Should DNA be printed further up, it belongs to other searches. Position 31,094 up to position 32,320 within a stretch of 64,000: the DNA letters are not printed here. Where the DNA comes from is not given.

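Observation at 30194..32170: Ferredoxin - PAS - ferredoxin - [2Fe-2S]ferredoxin::adenylate-cyclase module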

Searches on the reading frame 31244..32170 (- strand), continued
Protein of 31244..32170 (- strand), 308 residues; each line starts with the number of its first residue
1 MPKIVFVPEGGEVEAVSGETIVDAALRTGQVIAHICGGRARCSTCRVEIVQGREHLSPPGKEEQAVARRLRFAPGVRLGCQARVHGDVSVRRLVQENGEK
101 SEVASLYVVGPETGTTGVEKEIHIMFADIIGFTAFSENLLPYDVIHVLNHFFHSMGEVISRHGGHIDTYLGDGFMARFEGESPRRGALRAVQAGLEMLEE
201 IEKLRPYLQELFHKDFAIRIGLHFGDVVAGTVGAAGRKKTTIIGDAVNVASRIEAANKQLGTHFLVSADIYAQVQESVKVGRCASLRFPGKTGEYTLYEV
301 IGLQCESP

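Call 14: find_related_loci(query=A1, collection=genome_contigs, flank=5000)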
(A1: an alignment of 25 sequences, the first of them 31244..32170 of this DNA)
Query A1 (308 aa) in genome_contigs; peptide patterns used: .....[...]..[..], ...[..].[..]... (x = any residue, [..] = any of these).
600 stretches matched a pattern (row limit reached: there are more); 589 encode a relative of the query (tblastn E <= 1e-3); the best 80 are kept; 80 distinct loci.
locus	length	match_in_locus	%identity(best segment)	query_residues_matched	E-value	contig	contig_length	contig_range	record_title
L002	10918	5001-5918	49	1-307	6e-93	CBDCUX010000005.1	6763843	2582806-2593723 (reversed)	MAG: Candidatus Poribacteria bacterium isolate e6ba5316-27cc-4a72-bad8-a94c688688a0 genome assembly, contig: contig_5, w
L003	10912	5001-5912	49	1-303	8e-90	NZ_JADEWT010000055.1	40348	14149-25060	Tychonema sp. LEGE 06208 NODE_55_length_40348_cov_15.9997, whole genome shotgun sequence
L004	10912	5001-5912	41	1-306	3e-76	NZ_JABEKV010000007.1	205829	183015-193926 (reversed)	Sinorhizobium psoraleae strain CCBAU 65732 Scaffold_7, whole genome shotgun sequence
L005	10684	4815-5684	46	12-303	5e-76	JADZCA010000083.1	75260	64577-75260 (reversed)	MAG: Planctomycetota bacterium isolate SJ703 c_000001198503, whole genome shotgun sequence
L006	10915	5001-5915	39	1-307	3e-75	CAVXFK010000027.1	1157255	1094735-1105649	MAG: uncultured Alphaproteobacteria bacterium isolate MFD02416.bin.1.409 genome assembly, contig: contig_9084, whole gen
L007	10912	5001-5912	41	1-306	8e-75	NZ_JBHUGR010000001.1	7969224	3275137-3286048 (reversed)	Mesorhizobium kowhaii strain ICMP 19512 contig_1, whole genome shotgun sequence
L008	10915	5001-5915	40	1-307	4e-73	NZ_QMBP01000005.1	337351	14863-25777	Mesorhizobium hawassense strain AC99b scaffold_4, whole genome shotgun sequence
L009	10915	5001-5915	39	1-307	8e-73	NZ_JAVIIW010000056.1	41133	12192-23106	Mesorhizobium album strain VK24D VK24D_NODE_56_length_41133_cov_25_936083_pilon, whole genome shotgun sequence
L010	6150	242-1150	35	3-307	5e-73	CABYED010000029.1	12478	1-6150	MAG: uncultured SAR116 cluster alpha proteobacterium isolate AG-894-A16 genome assembly, contig: AG-894-A16_NODE_29, who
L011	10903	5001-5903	36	3-303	9e-65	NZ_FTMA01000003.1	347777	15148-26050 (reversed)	Maribacter ulvicola strain DSM 15366, whole genome shotgun sequence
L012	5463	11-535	41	133-307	9e-43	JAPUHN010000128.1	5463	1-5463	MAG: Alphaproteobacteria bacterium isolate KW1-S08_12 KW1-S08_12_cg128, whole genome shotgun sequence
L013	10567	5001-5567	36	121-308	3e-35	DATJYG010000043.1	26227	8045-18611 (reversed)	MAG TPA_asm: Polyangiaceae bacterium isolate SMAG_U15146 k141_283718, whole genome shotgun sequence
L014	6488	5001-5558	37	122-306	5e-35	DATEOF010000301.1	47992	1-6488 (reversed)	MAG TPA_asm: Polyangiales bacterium isolate SMAG_U8988 k141_2415077, whole genome shotgun sequence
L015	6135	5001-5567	35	121-308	1e-34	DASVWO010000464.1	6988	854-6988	MAG TPA_asm: Polyangiaceae bacterium isolate SMAG_U2550 k141_852490, whole genome shotgun sequence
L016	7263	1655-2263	33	102-302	3e-34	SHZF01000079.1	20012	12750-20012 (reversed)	MAG: Myxococcales bacterium isolate Baikal-deep-G138 BACOMB-C12888, whole genome shotgun sequence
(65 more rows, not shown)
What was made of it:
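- Tried and rejected: Genome-collection scan with the family alignment (call 14).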

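Call 16: find_encoding_contigs(protein=P0002, flank=5000, max_places=2)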
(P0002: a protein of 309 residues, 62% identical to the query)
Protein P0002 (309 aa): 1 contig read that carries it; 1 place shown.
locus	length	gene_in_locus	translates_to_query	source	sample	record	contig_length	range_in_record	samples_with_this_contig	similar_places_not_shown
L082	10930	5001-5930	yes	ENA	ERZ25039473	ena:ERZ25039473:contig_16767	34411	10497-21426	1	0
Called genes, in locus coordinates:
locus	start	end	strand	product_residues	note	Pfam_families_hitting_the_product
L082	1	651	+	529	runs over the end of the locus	PF00072:Response_reg, PF00989:PAS (faint), PF08448:PAS_4, PF13426:PAS_9, PF08447:PAS_3, PF00512:HisKA, PF02518:HATPase_c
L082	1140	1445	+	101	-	PF05598:DUF772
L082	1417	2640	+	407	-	PF01609:DDE_Tnp_1, PF13751:DDE_Tnp_1_6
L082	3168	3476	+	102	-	PF00216:Bac_DNA_binding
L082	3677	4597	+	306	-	PF00989:PAS, PF13188:PAS_8 (weak), PF08448:PAS_4, PF13426:PAS_9, PF00990:GGDEF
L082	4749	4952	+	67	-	PF00037:Fer4 (faint), PF13370:Fer4_13, PF13459:Fer4_15 (weak)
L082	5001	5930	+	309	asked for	PF00111:Fer2, PF00211:Guanylate_cyc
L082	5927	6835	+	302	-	PF01370:Epimerase, PF13460:NAD_binding_10 (weak), PF16363:GDP_Man_Dehyd (weak), PF08338:DUF1731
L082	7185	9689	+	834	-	PF00989:PAS, PF08448:PAS_4, PF13426:PAS_9, PF01590:GAF, PF13185:GAF_2, PF13492:GAF_3, PF07730:HisKA_3, PF02518:HATPase_c, +2 more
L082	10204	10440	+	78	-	PF15731:MqsA_antitoxin (weak), PF12844:HTH_19 (weak), PF13560:HTH_31, PF01381:HTH_3, PF22495:HTH_92 (weak)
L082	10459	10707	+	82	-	PF12161:HsdM_N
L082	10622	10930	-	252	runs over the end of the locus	-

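Call 17: find_encoding_contigs(protein=P0073, flank=5000, max_places=2)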
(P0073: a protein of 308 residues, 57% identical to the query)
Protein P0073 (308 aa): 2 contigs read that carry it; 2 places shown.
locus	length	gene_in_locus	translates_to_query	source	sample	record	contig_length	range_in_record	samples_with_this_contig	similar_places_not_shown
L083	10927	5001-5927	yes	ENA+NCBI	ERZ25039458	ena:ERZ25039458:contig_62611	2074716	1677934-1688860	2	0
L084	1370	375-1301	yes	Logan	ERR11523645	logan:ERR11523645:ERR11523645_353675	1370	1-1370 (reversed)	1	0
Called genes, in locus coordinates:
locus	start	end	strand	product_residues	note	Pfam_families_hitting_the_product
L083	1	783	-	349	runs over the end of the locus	PF01008:IF-2B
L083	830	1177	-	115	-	PF02635:DsrE (weak)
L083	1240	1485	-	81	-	PF02637:GatB_Yqey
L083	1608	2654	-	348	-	PF02934:GatB_N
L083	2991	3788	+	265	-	PF00899:ThiF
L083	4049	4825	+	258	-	PF05690:ThiG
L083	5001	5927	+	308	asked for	PF00111:Fer2, PF00211:Guanylate_cyc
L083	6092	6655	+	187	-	-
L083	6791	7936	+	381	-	PF04055:Radical_SAM, PF06968:BATS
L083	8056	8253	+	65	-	PF02597:ThiS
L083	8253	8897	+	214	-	PF02581:TMP-TENI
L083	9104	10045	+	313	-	PF00698:Acyl_transf_1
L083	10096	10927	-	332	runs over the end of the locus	-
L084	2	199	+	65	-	?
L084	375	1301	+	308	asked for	PF00111:Fer2, PF00211:Guanylate_cyc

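Call 18: find_encoding_contigs(protein=P0091, flank=5000, max_places=2)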
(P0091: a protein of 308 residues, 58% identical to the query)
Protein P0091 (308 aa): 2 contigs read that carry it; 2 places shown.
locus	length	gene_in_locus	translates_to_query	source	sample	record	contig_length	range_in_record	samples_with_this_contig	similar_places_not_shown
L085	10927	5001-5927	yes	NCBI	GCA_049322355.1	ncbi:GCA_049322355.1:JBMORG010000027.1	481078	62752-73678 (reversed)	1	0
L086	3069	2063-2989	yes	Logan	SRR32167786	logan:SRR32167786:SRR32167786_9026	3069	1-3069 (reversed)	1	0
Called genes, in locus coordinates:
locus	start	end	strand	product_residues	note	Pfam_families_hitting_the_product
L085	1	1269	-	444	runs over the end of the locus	PF01979:Amidohydro_1, PF07969:Amidohydro_3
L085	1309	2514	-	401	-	PF01590:GAF, PF13185:GAF_2, PF13487:HD_5, PF01966:HD, PF13487:HD_5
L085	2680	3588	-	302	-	PF03734:YkuD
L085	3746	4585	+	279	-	PF04909:Amidohydro_2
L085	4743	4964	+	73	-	-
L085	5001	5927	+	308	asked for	PF00111:Fer2, PF00211:Guanylate_cyc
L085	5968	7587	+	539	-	PF00890:FAD_binding_2, PF07992:Pyr_redox_2 (faint), PF02910:Succ_DH_flav_C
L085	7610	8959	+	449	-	PF00072:Response_reg, PF00990:GGDEF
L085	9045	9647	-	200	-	PF00571:CBS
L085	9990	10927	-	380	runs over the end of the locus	PF10095:DUF2333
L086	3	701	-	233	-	?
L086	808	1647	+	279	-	PF04909:Amidohydro_2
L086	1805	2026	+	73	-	-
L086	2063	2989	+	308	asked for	PF00111:Fer2, PF00211:Guanylate_cyc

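Call 19: find_related_loci(query=window:31244-32170:-, collection=metagenome_contigs, flank=4000)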
Query window:31244-32170:- (308 aa) in metagenome_contigs; peptide patterns used: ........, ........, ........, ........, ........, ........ (x = any residue, [..] = any of these).
495 stretches matched a pattern; 4 encode a relative of the query (tblastn E <= 1e-3); 4 distinct loci.
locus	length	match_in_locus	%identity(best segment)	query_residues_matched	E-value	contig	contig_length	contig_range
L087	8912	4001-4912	74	1-304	2e-153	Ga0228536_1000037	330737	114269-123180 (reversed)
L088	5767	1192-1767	27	124-308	3e-22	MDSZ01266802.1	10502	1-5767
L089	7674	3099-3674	26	124-308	8e-22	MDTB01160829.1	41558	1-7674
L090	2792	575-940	31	120-254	6e-15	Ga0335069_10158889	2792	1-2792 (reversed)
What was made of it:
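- Tried and rejected: Metagenome scan with the single protein (call 19).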

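Call 28: find_encoding_contigs(protein=P0123, flank=3000, max_places=10)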
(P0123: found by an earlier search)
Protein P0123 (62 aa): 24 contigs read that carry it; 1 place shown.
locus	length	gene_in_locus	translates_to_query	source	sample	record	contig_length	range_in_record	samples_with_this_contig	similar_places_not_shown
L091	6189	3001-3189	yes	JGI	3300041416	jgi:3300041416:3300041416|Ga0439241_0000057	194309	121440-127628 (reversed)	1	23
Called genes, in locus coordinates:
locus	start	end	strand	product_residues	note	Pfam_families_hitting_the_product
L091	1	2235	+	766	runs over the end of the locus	PF22085:NorB_cytochrome_c-like, PF00115:COX1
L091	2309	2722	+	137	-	PF07883:Cupin_2 (weak)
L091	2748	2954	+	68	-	PF12838:Fer4_7 (weak), PF13187:Fer4_9 (faint), PF12797:Fer4_2, PF00037:Fer4, PF12837:Fer4_6 (weak), PF13237:Fer4_10 (weak), PF13459:Fer4_15, PF13370:Fer4_13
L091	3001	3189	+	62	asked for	PF00037:Fer4 (faint), PF13370:Fer4_13, PF13459:Fer4_15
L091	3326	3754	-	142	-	-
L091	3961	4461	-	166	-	-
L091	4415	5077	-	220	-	PF03886:ABC_trans_aux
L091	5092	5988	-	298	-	PF02470:MlaD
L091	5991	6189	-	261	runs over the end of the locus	PF00005:ABC_tran, PF13304:AAA_21 (faint)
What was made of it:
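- The same cupin-Fd-Fd cassette occurs without any cyclase next to NorB (L091, call 28), so the ferredoxins are not dedicated partners. The ferredoxin pair is a mobile generic cassette (call 28).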

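Call 37: search_dna_similar(query=window:31244-32170:-, collection=plasmids, mode=protein, max_rows=25)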
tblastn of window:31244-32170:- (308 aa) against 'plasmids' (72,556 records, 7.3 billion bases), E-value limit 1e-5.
Records with a match: 559; places in all: 1141; records where one place covers at least 80% of the query: 167.
Best place of each record, by identity: <60% 559.
By first word of the organism name: Rhizobium 202; Sinorhizobium 156; Ensifer 20; Agrobacterium 13; Azospirillum 12; Sphingobium 12; Microvirga 11; Phyllobacterium 10; Cupriavidus 6; Burkholderia 5; and 53 more.
By predicted mobility (MOB-suite, as given by PLSDB): non-mobilizable 286; conjugative 159; mobilizable 114.
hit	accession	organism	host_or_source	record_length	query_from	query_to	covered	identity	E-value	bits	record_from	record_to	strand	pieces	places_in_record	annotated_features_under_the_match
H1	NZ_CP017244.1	Rhizobium etli 8C-3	Phaseolus vulgaris,cell culture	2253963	1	306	99%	41.2%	6e-68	236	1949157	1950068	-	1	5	record has no annotation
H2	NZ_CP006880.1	Rhizobium gallicum bv. gallicum R602sp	Phaseolus vulgaris,whole ...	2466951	1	306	99%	40.9%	2e-67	234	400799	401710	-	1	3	record has no annotation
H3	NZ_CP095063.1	Hymenobacter volaticus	single cell,air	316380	2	300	97%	40.0%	1e-59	213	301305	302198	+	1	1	adenylate/guanylate cyclase domain-containing protein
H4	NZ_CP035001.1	Rhizobium acidisoli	Phaseolus vulgaris,root nodule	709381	10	270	85%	39.2%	6e-36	144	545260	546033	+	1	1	adenylate/guanylate cyclase domain-containing protein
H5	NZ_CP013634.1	Rhizobium sp. N324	Phaseolus vulgaris,Whole ...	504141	10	270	85%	39.2%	3e-33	136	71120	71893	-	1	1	adenylate/guanylate cyclase domain-containing protein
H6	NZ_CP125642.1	Rhizobium sp. BT03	Phaseolus vulgaris,Pure culture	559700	10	270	85%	39.2%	2e-32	134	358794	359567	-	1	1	adenylate/guanylate cyclase domain-containing protein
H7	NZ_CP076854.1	Rhizobium sp. WYJ-E13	Curcuma wenyujin Y.H. Chen et C. ...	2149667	5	287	92%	35.8%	4e-36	144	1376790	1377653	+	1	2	none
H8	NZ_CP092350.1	Rhizobium sp. C104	Cell culture,nodule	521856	10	270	85%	38.8%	1e-32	134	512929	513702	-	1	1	adenylate/guanylate cyclase domain-containing protein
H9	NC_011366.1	Rhizobium leguminosarum bv. trifolii WSM2304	-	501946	10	270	85%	38.8%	2e-32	133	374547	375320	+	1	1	adenylate/guanylate cyclase domain-containing protein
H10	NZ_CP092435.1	Rhizobium sp. K102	Phaseolus vulgaris,Cell culture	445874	10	267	84%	39.2%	1e-36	146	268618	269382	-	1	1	adenylate/guanylate cyclase domain-containing protein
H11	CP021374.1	Rhizobium sp. ACO-34A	Agave americana L.,cell ...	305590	10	270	85%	38.6%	3e-42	162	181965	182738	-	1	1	hypothetical protein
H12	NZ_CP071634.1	Rhizobium sp. NZLR1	lentil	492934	10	272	85%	38.1%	8e-34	137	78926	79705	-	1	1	adenylate/guanylate cyclase domain-containing protein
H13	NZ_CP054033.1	Rhizobium indicum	Pisum sativum l. (pea),Pure culture,Pea ...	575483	10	267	84%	38.8%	5e-37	147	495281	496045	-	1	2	adenylate/guanylate cyclase domain-containing protein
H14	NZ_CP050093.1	Rhizobium leguminosarum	Trifolium pratense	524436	10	267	84%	38.8%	6e-37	147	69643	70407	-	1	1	adenylate/guanylate cyclase domain-containing protein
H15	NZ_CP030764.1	Rhizobium leguminosarum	Genomic DNA from Bacterial pure culture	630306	10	267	84%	38.8%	8e-36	144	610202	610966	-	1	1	adenylate/guanylate cyclase domain-containing protein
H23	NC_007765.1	Rhizobium etli CFN 42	-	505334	10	273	86%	37.6%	6e-39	152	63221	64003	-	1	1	adenylate/guanylate cyclase domain-containing protein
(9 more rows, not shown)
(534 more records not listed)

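Call 39: get_annotated_region(hit=H23, flank=3000)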
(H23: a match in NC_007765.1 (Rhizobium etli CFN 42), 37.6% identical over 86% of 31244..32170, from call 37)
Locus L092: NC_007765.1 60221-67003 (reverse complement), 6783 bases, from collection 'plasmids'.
description: Rhizobium etli CFN 42 plasmid p42e, complete sequence
organism: Rhizobium etli CFN 42 (NCBI taxid 347834)
taxonomy: Bacteria; Pseudomonadota; Alphaproteobacteria; Hyphomicrobiales; Rhizobiaceae; Rhizobium; Rhizobium etli; Rhizobium etli CFN 42
host: -; source: -; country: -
typing (MOB-suite, as given by PLSDB): non-mobilizable
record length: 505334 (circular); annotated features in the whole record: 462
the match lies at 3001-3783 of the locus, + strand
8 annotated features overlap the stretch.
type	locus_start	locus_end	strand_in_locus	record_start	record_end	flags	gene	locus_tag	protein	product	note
CDS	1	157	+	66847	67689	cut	-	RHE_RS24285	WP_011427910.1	alpha/beta hydrolase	-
CDS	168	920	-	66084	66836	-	-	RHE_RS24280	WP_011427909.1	polysaccharide deacetylase family protein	-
CDS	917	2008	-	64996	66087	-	-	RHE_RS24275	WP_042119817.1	glycosyltransferase family 4 protein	-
CDS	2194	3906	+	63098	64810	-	-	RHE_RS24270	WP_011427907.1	adenylate/guanylate cyclase domain-containing protein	-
CDS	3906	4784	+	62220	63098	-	-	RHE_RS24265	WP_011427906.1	FkbM family methyltransferase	-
CDS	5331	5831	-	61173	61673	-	-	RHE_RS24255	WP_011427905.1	GFA family protein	-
CDS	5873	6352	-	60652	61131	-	-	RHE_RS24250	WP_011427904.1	class I SAM-dependent methyltransferase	-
CDS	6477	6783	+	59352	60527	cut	-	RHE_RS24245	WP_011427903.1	DUF3095 domain-containing protein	-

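Call 40: get_annotated_region(hit=H3, flank=3000)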
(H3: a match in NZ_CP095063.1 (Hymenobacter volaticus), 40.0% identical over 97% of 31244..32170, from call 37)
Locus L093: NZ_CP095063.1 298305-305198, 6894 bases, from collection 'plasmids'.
description: Hymenobacter volaticus strain 5420 S-77 plasmid unnamed2, complete sequence
organism: Hymenobacter volaticus (NCBI taxid 2932254)
taxonomy: Bacteria; Bacteroidota; Cytophagia; Cytophagales; Hymenobacteraceae; Hymenobacter; Hymenobacter volaticus
host: -; source: single cell,air; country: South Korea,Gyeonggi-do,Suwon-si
typing (MOB-suite, as given by PLSDB): non-mobilizable
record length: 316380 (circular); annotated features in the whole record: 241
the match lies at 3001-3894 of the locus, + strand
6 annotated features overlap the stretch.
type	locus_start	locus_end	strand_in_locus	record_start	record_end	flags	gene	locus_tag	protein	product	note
CDS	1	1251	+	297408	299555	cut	-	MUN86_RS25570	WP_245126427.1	family 43 glycosylhydrolase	GO:0005975 - carbohydrate metabolic process [Evidence IEA]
CDS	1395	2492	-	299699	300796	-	-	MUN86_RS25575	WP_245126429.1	hypothetical protein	-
CDS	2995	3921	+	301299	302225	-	-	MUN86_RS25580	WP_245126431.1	adenylate/guanylate cyclase domain-containing protein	-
CDS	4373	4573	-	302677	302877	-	-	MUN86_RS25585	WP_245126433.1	hypothetical protein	-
CDS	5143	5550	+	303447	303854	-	-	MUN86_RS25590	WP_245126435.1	hypothetical protein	-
CDS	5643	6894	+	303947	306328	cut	-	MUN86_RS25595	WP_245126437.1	TonB-dependent receptor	GO:0015891 - siderophore transport [Evidence IEA]; GO:0055085 - transmembrane transport [Evidence IEA]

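Call 44: find_encoding_contigs(protein=P0006, flank=4000, max_places=1)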
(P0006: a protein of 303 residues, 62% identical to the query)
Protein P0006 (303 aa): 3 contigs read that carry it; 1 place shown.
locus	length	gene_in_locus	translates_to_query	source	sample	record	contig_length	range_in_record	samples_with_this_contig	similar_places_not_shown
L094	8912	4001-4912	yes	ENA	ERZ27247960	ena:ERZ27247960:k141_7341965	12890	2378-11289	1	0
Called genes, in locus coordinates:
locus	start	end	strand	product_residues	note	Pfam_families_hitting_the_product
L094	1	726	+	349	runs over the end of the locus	PF13177:DNA_pol3_delta2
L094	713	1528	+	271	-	PF04468:PSP1, PF28472:PSP1_3rd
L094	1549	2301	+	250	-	-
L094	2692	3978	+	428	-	PF03631:Virul_fac_BrkB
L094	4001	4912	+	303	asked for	PF00111:Fer2, PF00211:Guanylate_cyc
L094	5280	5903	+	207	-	-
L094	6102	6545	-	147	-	PF22381:Staph_reg_Sar_Rot (weak), PF01047:MarR, PF12802:MarR_2, PF13463:HTH_27 (weak), PF13412:HTH_24 (faint)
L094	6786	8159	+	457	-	PF25917:BSH_RND, PF25876:HH_MFP_RND, PF25954:Beta-barrel_RND_2, PF25990:Beta-barrel_YknX (weak)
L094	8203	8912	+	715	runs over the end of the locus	PF00005:ABC_tran, PF02463:SMC_N (faint), PF13304:AAA_21 (weak), PF12704:MacB_PCD, PF02687:FtsX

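Call 45: find_encoding_contigs(protein=P0016, flank=4000, max_places=1)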
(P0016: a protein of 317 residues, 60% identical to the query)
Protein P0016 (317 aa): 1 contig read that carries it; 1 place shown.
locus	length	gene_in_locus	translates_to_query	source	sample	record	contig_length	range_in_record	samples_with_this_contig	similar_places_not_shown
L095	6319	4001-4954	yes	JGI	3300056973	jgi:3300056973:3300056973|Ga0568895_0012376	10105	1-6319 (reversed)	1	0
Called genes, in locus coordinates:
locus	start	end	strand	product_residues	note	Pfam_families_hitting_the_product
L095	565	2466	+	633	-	PF13426:PAS_9 (weak), PF08447:PAS_3, PF01590:GAF (faint), PF13185:GAF_2 (weak), PF13492:GAF_3 (weak), PF00990:GGDEF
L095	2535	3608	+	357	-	PF08448:PAS_4 (weak), PF13487:HD_5, PF01966:HD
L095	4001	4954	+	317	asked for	PF00111:Fer2, PF00211:Guanylate_cyc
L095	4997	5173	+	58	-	PF21349:RUBY_RBDX (weak)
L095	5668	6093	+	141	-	-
